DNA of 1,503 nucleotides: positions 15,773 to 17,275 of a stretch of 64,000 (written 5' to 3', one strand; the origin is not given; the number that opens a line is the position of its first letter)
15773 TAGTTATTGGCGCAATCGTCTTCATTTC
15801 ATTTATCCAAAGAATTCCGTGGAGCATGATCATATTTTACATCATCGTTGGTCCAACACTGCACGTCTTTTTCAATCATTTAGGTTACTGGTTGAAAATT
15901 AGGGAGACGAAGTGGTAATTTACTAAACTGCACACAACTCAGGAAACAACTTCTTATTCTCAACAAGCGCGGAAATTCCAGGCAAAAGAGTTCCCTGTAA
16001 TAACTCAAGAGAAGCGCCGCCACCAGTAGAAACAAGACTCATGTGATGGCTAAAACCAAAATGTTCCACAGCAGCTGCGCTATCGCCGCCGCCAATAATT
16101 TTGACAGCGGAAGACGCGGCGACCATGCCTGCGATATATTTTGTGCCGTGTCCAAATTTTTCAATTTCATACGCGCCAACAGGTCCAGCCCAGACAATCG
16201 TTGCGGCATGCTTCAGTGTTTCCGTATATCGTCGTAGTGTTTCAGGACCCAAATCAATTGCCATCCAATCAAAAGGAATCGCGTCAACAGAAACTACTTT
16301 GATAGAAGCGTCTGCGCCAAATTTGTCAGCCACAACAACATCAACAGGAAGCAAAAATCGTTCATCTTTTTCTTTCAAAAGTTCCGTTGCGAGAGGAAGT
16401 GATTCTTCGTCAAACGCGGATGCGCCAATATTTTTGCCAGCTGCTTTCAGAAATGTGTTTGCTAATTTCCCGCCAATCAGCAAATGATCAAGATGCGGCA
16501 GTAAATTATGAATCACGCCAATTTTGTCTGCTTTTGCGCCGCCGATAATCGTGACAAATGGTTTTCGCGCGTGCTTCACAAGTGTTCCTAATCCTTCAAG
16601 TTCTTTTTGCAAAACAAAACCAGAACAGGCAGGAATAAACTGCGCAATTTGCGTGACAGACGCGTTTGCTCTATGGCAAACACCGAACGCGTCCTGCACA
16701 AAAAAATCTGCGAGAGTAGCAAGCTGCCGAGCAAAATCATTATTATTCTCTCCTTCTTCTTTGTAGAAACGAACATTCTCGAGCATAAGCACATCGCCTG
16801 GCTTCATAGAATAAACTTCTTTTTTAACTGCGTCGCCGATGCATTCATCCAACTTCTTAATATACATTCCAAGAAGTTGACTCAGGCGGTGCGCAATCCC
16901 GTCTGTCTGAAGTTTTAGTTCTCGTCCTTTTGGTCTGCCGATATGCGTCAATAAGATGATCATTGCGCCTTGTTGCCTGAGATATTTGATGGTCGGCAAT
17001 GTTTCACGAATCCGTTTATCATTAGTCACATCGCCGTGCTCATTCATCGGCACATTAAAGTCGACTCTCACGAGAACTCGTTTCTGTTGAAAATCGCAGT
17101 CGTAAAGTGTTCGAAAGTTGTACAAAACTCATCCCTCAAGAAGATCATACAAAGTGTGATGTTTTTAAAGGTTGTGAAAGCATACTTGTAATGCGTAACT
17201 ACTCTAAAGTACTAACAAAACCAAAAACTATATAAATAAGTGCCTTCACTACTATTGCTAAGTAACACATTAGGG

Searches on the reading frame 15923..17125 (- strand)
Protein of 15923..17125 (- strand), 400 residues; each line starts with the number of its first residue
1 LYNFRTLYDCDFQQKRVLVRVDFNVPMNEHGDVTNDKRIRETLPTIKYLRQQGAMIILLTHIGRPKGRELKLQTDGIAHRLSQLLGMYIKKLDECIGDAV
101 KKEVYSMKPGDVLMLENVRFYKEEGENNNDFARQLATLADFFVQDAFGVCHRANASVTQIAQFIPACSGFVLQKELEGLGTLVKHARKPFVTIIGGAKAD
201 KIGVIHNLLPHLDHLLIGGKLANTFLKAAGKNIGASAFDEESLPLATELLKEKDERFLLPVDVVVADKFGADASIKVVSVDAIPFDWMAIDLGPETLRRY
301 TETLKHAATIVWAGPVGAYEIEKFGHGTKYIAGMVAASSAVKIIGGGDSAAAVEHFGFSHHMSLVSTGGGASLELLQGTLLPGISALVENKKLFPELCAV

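Call 62: search_protein_families(library=pfam, proteins=[window:15923-17125:-], max_evalue=0.001)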
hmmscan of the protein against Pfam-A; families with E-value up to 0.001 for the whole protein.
window:15923-17125:- (400 aa): 1 family
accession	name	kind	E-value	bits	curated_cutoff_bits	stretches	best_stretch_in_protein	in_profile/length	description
PF00162.24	PGK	-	7.7e-139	463.3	27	1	8-378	2-378/379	Phosphoglycerate kinase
